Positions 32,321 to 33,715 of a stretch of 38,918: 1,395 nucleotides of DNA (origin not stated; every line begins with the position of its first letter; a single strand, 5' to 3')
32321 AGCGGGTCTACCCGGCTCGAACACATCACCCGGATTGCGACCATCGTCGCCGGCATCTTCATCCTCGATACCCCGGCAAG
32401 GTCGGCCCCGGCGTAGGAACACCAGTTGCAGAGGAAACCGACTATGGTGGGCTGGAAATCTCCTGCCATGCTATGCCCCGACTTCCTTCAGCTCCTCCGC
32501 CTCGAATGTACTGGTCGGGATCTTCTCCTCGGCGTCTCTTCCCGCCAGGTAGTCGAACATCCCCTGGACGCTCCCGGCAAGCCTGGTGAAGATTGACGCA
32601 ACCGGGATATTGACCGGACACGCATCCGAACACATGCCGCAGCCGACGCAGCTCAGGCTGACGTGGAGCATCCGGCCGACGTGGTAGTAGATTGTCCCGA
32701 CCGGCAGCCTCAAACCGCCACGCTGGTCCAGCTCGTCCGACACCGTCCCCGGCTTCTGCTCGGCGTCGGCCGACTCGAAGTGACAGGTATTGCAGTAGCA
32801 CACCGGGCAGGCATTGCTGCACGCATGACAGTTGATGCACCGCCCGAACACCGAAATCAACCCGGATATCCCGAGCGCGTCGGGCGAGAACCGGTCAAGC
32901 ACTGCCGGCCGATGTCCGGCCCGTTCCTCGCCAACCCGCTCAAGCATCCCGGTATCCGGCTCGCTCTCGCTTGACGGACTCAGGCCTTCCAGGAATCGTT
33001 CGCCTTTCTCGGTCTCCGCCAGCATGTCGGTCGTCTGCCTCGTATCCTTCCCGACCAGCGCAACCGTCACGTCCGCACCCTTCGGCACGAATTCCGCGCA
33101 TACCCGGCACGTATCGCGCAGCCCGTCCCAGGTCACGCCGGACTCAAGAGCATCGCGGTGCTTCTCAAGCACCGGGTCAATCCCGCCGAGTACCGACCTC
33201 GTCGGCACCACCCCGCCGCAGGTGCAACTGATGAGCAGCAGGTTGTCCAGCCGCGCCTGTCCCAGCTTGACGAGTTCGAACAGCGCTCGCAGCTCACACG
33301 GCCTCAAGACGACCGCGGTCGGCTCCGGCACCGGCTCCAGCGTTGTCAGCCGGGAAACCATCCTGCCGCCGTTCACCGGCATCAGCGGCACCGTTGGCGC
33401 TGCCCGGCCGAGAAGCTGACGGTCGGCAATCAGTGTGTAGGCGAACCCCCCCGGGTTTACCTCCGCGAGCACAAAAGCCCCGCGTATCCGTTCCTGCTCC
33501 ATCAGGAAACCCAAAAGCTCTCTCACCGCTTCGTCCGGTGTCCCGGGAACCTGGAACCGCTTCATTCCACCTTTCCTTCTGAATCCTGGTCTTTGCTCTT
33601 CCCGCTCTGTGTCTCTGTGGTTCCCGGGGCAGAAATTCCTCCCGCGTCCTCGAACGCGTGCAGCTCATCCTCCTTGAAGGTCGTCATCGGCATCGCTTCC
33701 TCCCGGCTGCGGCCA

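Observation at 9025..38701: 29 co-directional genes (~29.7 kb) join Mvh hydrogenase, six HdrA-family genes, four MvhD, Flx-like, FrhB-like and NuoEF-like modules into one apparent operon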

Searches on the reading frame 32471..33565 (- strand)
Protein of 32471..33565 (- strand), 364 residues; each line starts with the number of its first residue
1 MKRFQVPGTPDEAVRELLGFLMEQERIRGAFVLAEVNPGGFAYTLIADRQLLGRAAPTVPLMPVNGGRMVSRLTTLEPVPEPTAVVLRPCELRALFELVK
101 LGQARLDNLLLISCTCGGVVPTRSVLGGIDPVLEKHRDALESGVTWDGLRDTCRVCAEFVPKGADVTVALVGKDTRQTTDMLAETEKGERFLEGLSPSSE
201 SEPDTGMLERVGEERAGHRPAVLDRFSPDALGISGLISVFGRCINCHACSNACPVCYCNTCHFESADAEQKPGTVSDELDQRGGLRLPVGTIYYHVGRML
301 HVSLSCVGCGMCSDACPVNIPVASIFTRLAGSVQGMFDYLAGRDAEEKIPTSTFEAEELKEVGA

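Call 4: search_protein_families(library=pfam, proteins=[window:32471-33565:-])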
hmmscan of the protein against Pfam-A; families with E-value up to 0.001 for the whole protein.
window:32471-33565:- (364 aa): 7 families
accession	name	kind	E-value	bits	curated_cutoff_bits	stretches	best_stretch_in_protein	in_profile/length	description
PF04432.18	FrhB_FdhB_C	-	1.8e-10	41.3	23.3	1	144-195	86-136/150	Coenzyme F420 hydrogenase/dehydrogenase, beta subunit C terminus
PF13183.11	Fer4_8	-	9.3e-08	32.9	27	1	242-320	4-68/68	4Fe-4S dicluster domain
PF12797.12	Fer4_2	-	1.8e-07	31.1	24.5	1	298-318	2-22/22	4Fe-4S binding domain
PF00037.32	Fer4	-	5.5e-06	26.4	21.1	1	305-320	7-22/24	4Fe-4S binding domain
PF17179.9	Fer4_22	-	3.5e-05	25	27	0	303-320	78-95/95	4Fe-4S dicluster domain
PF13187.11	Fer4_9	-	3.7e-05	24.1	27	1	242-319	1-50/52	4Fe-4S dicluster domain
PF12838.12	Fer4_7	-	8.5e-05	23.4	27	1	242-320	1-52/52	4Fe-4S dicluster domain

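Call 15: search_protein_families(library=ncbifam, proteins=[window:32471-33565:-], max_evalue=0.00001)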
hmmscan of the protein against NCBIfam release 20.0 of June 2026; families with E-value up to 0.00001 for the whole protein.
window:32471-33565:- (364 aa): 0 families

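Call 66: find_homologous_proteins(query=window:32471-33565:-, max_evalue=1e-10)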
Query window:32471-33565:- (364 aa): 598 proteins with E <= 1e-10 among 8000 candidates; the best 120 are listed.
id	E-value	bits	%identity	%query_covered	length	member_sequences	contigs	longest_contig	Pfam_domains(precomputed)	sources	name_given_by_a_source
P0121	3.2e-244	827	100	100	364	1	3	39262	PF12797.13,PF04432.19,PF00037.33,PF13183.12,PF13187.12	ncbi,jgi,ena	-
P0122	2.8e-198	676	80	100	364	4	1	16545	PF12797.13,PF04432.19,PF13237.12,PF13183.12,PF13187.12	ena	-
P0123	5.4e-189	646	77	100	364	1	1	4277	PF12797.13,PF04432.19,PF00037.33,PF12838.13,PF13183.12,PF13187.12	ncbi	-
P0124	1.2e-186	638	76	100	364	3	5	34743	PF12797.13,PF04432.19,PF00037.33,PF13237.12,PF13183.12,PF13187.12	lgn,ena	-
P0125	8.0e-171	586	70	100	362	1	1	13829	PF12797.13,PF04432.19,PF00037.33,PF13237.12,PF13183.12,PF13187.12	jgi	jgi:formate dehydrogenase subunit beta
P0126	1.6e-162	559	68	100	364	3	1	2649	PF12797.13,PF04432.19,PF00037.33,PF12838.13,PF13237.12,PF13183.12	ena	-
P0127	4.2e-154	531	65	100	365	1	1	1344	PF12797.13,PF04432.19,PF13237.12,PF13183.12,PF13187.12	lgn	-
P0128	5.1e-154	531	61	100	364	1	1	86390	PF12797.13,PF04432.19,PF13183.12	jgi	jgi:formate dehydrogenase subunit beta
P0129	2.8e-153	528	62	100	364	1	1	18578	PF12797.13,PF04432.19,PF00037.33,PF12838.13,PF13183.12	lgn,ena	-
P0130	7.2e-151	520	63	100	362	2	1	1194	PF12797.13,PF04432.19,PF00037.33,PF13237.12,PF13183.12,PF13187.12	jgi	-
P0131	1.7e-138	479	59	100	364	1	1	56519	PF04432.19,PF13237.12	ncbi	-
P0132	2.0e-135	469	56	100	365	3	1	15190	PF04432.19,PF00037.33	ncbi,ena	-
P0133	8.4e-133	461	56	100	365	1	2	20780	PF04432.19,PF00037.33,PF13237.12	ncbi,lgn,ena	-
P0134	1.4e-127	444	55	100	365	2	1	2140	PF12797.13,PF04432.19,PF00037.33,PF13183.12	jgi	jgi:formate dehydrogenase subunit beta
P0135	1.3e-125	437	54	100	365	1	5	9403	PF04432.19,PF13183.12,PF13187.12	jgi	jgi:formate dehydrogenase subunit beta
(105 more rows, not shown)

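Call 70: search_solved_structures(query=A3, max_evalue=0.01)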
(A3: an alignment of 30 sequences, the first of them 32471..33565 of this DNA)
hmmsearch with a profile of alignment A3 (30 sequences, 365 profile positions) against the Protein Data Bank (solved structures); distinct sequences matched with E-value up to 0.01: 49.
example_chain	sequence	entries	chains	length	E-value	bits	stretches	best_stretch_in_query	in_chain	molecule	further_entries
9t1s_M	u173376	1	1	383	5.3e-53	183.1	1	12-347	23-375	formate dehydrogenase (coenzyme F420)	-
8rvu_E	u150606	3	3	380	2.5e-43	151.3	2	150-345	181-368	Formate dehydrogenase, beta subunit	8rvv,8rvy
7bkb_E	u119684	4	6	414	3.8e-41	144.1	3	149-263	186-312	Formate dehydrogenase, beta subunit (F420)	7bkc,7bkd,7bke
8rja_E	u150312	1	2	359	1.1e-05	27.4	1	140-222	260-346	Coenzyme F420 hydrogenase/dehydrogenase, beta subunit C terminus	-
8riu_B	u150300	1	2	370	5.3e-05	25.2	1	141-225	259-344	Coenzyme F420 hydrogenase/dehydrogenase, beta subunit C terminus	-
7np8_A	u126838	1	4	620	0.00016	23.6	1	148-219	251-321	Coenzyme F420-dependent sulfite reductase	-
8jze_c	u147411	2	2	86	0.0002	23.3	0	306-336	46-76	Photosystem I PsaC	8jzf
8jjr_c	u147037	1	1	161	0.00021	23.2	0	306-336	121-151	PsaC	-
9tn7_A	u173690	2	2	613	0.00034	22.5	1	151-224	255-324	Coenzyme F420 hydrogenase/dehydrogenase beta subunit domain protein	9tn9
8e9g_I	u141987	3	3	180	0.00047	22.1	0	305-320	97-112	NADH-quinone oxidoreductase subunit I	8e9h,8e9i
2wsc_C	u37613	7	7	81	0.0006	21.7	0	238-256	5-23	PHOTOSYSTEM I IRON-SULFUR CENTER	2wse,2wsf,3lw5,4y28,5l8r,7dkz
7npa_A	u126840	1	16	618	0.00061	21.7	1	148-225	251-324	Coenzyme F420-dependent sulfite reductase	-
7qco_C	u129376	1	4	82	0.00063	21.7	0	306-331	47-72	Photosystem I iron-sulfur center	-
2o01_C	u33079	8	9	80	0.00083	21.2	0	238-256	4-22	Photosystem I iron-sulfur center | PsaC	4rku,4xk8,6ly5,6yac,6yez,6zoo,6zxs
9nez_B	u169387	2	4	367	0.001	21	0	306-322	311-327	Sulfhydrogenase 1 subunit beta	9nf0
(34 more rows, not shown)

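Call 75: predict_structure(alignment_id=A3)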
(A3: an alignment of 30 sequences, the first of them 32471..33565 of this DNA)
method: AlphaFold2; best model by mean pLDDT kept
length: 364 residues; sequences in the alignment: 30
mean_pLDDT: 84.8   pTM: 0.87
mean pLDDT of the five models: 84.8, 84.3, 83.3, 82.8, 82.7
residues with pLDDT >= 90: 172; 70-90: 145; 50-70: 37; < 50: 10
segments of 3 or more residues with pLDDT < 50: 264-270
pLDDT, mean of each block of 10 residues (from residue 1): 90 97 97 93 96 96 92 90 97 94 92 95 85 87 88 93 94 81 94 89 83 91 78 76 74 62 48 63 68 77 88 83 84 90 89 69 57
secondary structure, 60 per line:
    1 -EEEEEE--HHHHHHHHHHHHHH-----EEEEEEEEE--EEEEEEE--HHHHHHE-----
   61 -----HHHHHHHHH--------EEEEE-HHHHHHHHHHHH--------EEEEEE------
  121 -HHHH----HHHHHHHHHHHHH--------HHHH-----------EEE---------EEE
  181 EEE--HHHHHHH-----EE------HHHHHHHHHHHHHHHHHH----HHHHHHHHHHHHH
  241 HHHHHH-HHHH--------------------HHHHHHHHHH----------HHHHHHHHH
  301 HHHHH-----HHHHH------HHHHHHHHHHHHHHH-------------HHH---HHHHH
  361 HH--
elements in order: E2-7 H10-23 E29-37 E40-46 H49-54 H66-74 E83-87 H89-100 E109-114 H122-125 H130-142 H151-154 E166-168 E178-183 H186-192 H206-223 H228-246 H248-251 H272-281 H292-305 H311-315 H322-336 H356-362

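Call 77: fold_search(model_id=the predicted structure, library=pdb)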
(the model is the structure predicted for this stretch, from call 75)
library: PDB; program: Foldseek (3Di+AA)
matches with E <= 10: 198; with E <= 0.001: 22
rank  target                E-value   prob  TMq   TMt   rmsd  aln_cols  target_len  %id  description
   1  8rvu_E                1.1e-15  1.00  0.69  0.66   5.8       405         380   23  CryoEM structure of the Elp-Hdr complex of Methanothermobacter marburgensis state 2 (composite structure) (released 2025-05-14)
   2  7bkb_E                1.3e-15  1.00  0.71  0.63   5.8       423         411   20  Formate dehydrogenase - heterodisulfide reductase - formylmethanofuran dehydrogenase complex from Methanospirillum hun (released 2021-09-29)
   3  7np8_A                1.2e-06  1.00  0.44  0.27   6.1       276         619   17  Crystal structure of the Coenzyme F420-dependent sulfite reductase from Methanocaldococcus jannaschii at 2.3-A resolut (released 2022-03-23)
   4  4ci0_C                1.4e-06  1.00  0.46  0.58   4.9       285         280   15  Electron cryo-microscopy of F420-reducing NiFe hydrogenase Frh (released 2014-02-26)
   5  9r51_B                1.7e-06  1.00  0.42  0.53   5.9       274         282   15  Dimeric state of the F420-reducing hydrogenase from Methanothermococcus thermolithotrophicus in crystalline form 1 (released 2025-10-22)
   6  8rja_E                1.9e-06  1.00  0.44  0.45   5.2       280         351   15  Crystal structure of the F420-reducing formylmethanofuran dehydrogenase complex from the ethanotroph Candidatus Ethano (released 2024-10-02)
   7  7np8_B                2.1e-06  1.00  0.44  0.27   6.1       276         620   17  Crystal structure of the Coenzyme F420-dependent sulfite reductase from Methanocaldococcus jannaschii at 2.3-A resolut (released 2022-03-23)
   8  7npa_N                2.8e-06  1.00  0.42  0.26   6.5       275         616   16  Crystal structure of the Coenzyme F420-dependent sulfite reductase from Methanothermococcus thermolithotrophicus at 1. (released 2022-03-23)
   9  7npa_A                2.9e-06  1.00  0.45  0.28   6.0       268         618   18  Crystal structure of the Coenzyme F420-dependent sulfite reductase from Methanothermococcus thermolithotrophicus at 1. (released 2022-03-23)
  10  7npa_D                3.3e-06  1.00  0.43  0.27   6.2       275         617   17  Crystal structure of the Coenzyme F420-dependent sulfite reductase from Methanothermococcus thermolithotrophicus at 1. (released 2022-03-23)
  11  6qgr_B                4.5e-06  1.00  0.45  0.55   5.8       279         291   13  The F420-reducing [NiFe] hydrogenase complex from Methanosarcina barkeri at the Nia-S state (released 2019-10-23)
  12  9r52_B                6.0e-06  1.00  0.43  0.55   5.1       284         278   16  Dimeric state of the F420-reducing hydrogenase from Methanothermococcus thermolithotrophicus in crystalline form 2 (released 2025-10-22)
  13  6qii_B                7.4e-06  1.00  0.44  0.53   6.3       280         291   14  Xenon derivatization of the F420-reducing [NiFe] hydrogenase complex from Methanosarcina barkeri (released 2019-10-23)
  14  8riu_B                1.8e-05  1.00  0.42  0.41   6.5       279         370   14  Crystal structure of the F420-reducing carbon monoxide dehydrogenase component from the ethanotroph Candidatus Ethanop (released 2024-10-02)
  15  5dqr_C                3.1e-05  1.00  0.39  0.35  17.6       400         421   12  The crystal structure of Arabidopsis 7-hydroxymethyl chlorophyll a reductase (HCAR) (released 2016-04-20)
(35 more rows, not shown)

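Call 86: list_cluster_members(proteins=[window:32471-33565:-, window:27100-28563:-, window:23523-26639:-])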
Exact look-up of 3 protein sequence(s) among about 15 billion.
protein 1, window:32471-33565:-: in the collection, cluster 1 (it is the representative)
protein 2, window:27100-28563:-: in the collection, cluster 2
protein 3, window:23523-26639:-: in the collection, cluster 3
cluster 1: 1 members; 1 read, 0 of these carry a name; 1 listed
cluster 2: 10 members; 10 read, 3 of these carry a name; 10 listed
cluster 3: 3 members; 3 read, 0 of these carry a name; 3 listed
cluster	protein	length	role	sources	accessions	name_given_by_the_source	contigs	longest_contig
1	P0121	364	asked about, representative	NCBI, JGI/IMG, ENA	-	-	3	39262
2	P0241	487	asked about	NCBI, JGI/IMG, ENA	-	-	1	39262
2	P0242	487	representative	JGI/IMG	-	F420-non-reducing hydrogenase large subunit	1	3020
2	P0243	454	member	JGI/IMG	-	F420-non-reducing hydrogenase large subunit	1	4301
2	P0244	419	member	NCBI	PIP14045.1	MAG: Ni/Fe hydrogenase subunit alpha, partial [bacterium (Candidatus Stahlbacteria) ...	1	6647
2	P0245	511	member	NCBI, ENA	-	-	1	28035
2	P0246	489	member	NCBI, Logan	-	-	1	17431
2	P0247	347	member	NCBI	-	-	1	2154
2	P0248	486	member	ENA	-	-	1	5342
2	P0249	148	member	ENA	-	-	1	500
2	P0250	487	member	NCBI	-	-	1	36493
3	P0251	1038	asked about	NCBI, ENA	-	-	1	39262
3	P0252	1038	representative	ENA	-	-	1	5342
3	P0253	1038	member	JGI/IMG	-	-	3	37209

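Call 87: find_encoding_contigs(protein=P0253, flank=10000, max_places=3)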
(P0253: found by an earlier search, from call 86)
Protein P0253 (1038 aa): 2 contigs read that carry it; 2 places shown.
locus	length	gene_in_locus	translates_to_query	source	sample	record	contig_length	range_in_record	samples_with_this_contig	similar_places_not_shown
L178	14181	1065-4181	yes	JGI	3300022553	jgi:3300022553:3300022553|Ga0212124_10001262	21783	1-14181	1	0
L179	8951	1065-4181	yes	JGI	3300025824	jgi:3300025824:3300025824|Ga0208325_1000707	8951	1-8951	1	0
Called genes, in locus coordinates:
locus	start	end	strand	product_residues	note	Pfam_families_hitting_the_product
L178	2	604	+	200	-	?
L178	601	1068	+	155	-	PF01750:HycI (weak)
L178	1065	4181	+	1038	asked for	PF00890:FAD_binding_2 (weak), PF07992:Pyr_redox_2 (weak), PF12831:FAD_oxidored, PF13450:NAD_binding_8 (weak), PF00037:Fer4, PF07992:Pyr_redox_2, PF12831:FAD_oxidored, PF13450:NAD_binding_8, +20 more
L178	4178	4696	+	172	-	PF02662:FlpD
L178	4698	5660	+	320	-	PF12797:Fer4_2 (faint), PF13183:Fer4_8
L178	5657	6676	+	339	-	PF12797:Fer4_2 (faint), PF00037:Fer4 (faint), PF17179:Fer4_22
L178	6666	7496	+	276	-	PF00970:FAD_binding_6 (weak), PF00175:NAD_binding_1, PF10418:DHODB_Fe-S_bind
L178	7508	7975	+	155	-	PF13183:Fer4_8, PF13237:Fer4_10 (weak), PF13187:Fer4_9, PF13534:Fer4_17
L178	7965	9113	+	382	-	PF12797:Fer4_2 (faint), PF04422:FrhB_FdhB_N, PF04432:FrhB_FdhB_C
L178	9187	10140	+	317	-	PF12831:FAD_oxidored (weak), PF14697:Fer4_21 (weak), PF00037:Fer4 (weak), PF12797:Fer4_2 (weak), PF12837:Fer4_6 (weak), PF01257:2Fe-2S_thioredx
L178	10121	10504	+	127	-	-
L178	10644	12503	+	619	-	PF01512:Complex1_51K, PF10589:NADH_4Fe-4S, PF00037:Fer4 (weak), PF13237:Fer4_10, PF14697:Fer4_21, PF12838:Fer4_7 (weak), PF13187:Fer4_9 (weak), PF00037:Fer4 (weak), +3 more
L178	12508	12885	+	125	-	PF07085:DRTGG (weak)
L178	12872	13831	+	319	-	PF00571:CBS, PF02518:HATPase_c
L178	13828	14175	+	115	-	PF07085:DRTGG (weak)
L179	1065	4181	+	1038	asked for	PF00890:FAD_binding_2 (weak), PF07992:Pyr_redox_2 (weak), PF12831:FAD_oxidored, PF13450:NAD_binding_8 (weak), PF00037:Fer4, PF07992:Pyr_redox_2, PF12831:FAD_oxidored, PF13450:NAD_binding_8, +20 more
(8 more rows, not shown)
